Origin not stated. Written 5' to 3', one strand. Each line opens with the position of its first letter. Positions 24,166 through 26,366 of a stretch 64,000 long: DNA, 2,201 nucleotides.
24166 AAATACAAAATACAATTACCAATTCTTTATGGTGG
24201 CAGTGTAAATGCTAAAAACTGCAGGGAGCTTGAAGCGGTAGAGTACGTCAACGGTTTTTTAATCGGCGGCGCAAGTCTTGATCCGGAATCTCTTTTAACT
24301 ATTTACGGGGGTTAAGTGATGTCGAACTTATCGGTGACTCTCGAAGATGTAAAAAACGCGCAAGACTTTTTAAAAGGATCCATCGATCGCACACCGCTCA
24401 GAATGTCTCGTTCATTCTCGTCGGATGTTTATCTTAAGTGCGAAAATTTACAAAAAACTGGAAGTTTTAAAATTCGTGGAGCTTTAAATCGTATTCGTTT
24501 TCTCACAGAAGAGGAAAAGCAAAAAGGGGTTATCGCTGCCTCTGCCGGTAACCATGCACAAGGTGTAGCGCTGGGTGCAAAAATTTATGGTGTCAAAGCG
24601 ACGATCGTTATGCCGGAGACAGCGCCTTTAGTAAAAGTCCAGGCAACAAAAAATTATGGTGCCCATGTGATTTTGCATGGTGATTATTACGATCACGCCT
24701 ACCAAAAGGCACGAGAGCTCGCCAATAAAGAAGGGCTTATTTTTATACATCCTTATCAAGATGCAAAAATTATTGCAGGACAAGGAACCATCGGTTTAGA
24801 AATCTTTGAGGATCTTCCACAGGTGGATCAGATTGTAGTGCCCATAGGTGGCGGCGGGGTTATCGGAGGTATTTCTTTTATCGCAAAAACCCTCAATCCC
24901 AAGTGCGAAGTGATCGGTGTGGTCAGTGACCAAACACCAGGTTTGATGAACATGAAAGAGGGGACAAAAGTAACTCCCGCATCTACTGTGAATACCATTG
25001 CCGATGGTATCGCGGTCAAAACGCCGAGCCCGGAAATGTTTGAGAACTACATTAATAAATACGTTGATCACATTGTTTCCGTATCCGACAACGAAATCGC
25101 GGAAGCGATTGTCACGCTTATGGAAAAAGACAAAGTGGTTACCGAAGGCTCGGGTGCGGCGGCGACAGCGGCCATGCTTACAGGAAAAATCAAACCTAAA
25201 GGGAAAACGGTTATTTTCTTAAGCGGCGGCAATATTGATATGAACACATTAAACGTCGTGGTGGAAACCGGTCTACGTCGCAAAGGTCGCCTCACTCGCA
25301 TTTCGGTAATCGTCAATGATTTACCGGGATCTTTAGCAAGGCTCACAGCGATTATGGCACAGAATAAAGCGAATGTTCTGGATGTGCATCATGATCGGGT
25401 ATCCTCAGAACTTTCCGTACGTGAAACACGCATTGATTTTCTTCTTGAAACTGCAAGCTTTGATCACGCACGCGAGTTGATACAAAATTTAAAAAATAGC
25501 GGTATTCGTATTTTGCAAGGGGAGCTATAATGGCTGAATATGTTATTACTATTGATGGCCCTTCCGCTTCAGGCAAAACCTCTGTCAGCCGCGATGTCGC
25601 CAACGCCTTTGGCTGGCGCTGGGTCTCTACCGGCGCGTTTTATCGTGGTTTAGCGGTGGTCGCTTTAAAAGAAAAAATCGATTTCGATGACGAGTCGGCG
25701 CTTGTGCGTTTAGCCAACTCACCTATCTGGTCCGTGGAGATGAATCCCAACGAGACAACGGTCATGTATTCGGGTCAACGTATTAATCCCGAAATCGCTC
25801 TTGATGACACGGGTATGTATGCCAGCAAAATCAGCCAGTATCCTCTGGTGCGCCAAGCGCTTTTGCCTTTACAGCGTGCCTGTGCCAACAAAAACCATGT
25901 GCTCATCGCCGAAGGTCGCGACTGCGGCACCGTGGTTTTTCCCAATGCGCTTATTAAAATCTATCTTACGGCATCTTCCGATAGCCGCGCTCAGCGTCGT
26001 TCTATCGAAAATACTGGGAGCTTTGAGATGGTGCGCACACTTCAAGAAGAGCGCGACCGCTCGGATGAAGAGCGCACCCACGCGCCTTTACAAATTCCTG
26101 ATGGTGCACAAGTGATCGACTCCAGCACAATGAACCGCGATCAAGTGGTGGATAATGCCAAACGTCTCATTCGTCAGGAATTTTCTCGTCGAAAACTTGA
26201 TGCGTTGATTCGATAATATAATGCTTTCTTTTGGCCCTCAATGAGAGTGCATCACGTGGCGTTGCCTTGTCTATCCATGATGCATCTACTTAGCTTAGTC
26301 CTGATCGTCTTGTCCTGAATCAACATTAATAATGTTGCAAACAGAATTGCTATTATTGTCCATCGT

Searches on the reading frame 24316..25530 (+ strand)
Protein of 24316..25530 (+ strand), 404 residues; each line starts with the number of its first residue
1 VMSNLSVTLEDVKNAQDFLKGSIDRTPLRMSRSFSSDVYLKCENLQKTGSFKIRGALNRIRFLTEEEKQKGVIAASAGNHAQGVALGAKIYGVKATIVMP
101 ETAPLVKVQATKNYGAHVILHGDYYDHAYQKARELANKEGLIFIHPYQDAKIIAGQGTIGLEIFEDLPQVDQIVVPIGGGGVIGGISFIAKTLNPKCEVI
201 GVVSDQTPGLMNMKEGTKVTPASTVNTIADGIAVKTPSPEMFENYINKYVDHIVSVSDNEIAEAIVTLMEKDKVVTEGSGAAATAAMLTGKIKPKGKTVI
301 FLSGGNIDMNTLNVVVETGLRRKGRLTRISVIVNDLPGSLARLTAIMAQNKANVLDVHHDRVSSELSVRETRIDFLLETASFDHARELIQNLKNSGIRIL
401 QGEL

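Call 3: search_protein_families(library=pfam, proteins=[window:24316-25530:+], max_evalue=0.1)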
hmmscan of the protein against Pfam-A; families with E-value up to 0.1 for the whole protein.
window:24316-25530:+ (404 aa): 6 families
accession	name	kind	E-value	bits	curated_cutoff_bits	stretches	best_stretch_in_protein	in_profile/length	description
PF00291.31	PALP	-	4.9e-82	276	35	1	22-304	4-295/295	Pyridoxal-phosphate dependent enzyme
PF01842.31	ACT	-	1.1e-05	25.5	27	1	327-392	1-64/66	ACT domain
PF13291.12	ACT_4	-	0.00011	23.3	27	1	327-394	7-71/80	ACT domain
PF13740.12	ACT_6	-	0.0048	17.2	23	1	334-367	10-43/76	ACT domain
PF04055.27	Radical_SAM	-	0.08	13.6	29.5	0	291-398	39-142/166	Radical SAM superfamily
PF22629.2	ACT_AHAS_ss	-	0.088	13.4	27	0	329-354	1-26/67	AHAS small subunit-like ACT domain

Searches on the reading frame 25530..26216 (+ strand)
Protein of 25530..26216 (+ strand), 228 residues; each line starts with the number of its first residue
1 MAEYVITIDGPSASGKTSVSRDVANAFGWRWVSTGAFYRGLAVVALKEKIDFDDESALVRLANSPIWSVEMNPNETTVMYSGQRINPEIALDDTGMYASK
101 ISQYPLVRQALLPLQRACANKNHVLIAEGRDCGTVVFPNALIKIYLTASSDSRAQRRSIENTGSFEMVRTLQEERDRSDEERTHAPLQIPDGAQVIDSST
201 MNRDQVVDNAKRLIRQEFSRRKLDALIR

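Call 3: search_protein_families(library=pfam, proteins=[window:25530-26216:+], max_evalue=0.1)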
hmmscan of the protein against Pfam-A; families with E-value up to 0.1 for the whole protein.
window:25530-26216:+ (228 aa): 5 families
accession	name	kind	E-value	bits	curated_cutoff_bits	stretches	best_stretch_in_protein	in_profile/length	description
PF02224.24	Cytidylate_kin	-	2e-56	191.5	26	1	6-215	1-210/211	Cytidylate kinase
PF13189.12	Cytidylate_kin2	-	9.4e-05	23.1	28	1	5-183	1-154/176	Cytidylate kinase-like family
PF13238.12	AAA_18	-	0.0013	19.6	29.4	1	6-157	1-108/128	AAA domain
PF00485.24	PRK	-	0.0016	18.8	22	1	5-35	1-33/196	Phosphoribulokinase / Uridine kinase family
PF13671.12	AAA_33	-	0.032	15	27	1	6-45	2-41/143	AAA domain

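Call 4: search_protein_families(library=ncbifam, proteins=[window:25530-26216:+], max_evalue=0.1)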
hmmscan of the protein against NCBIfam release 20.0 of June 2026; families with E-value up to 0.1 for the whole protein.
window:25530-26216:+ (228 aa): 11 families
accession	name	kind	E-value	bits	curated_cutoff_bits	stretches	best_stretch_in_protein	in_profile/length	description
TIGR00017.1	cmk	equivalog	7.8e-55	185.9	135.55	1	4-210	3-213/217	(d)CMP kinase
NF008816.0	PRK11860.1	equivalog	6e-46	156.8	943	1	5-213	445-653/662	bifunctional 3-phosphoshikimate 1-carboxyvinyltransferase/cytidylate kinase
NF010004.0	PRK13477.1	equivalog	4.8e-44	150.6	524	1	5-220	287-509/514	bifunctional pantoate--beta-alanine ligase/(d)CMP kinase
NF007071.0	PRK09518.1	equivalog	1.8e-40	139.1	953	1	5-224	6-235/706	bifunctional cytidylate kinase/GTPase Der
TIGR02173.1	cyt_kin_arch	equivalog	7.2e-12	45.6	102.1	2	115-206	65-161/169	(d)CMP kinase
TIGR00235.1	udk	equivalog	0.00012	21.7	220.3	1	3-58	6-66/207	uridine kinase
NF005115.0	PRK06547.1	equivalog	0.00014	21.3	173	1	4-41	16-54/172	hypothetical protein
NF004018.0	PRK05480.1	equivalog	0.0014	18.2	180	1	4-57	7-65/210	uridine kinase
NF002988.0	PRK03731.1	equivalog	0.043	13.5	161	0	7-38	6-37/174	shikimate kinase AroL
NF040667.1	hom_kin_desulfo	exception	0.045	13.6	197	1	6-71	3-68/163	homoserine kinase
TIGR00763.1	lon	equivalog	0.053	12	608.05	0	5-32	355-382/795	endopeptidase La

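Call 64: find_related_loci(query=window:25530-26216:+, collection=metagenome_contigs, flank=8000)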
Query window:25530-26216:+ (228 aa) in metagenome_contigs; peptide patterns used: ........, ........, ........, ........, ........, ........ (x = any residue, [..] = any of these).
140 stretches matched a pattern, but none encodes a relative of the query by tblastn (E <= 1e-3).
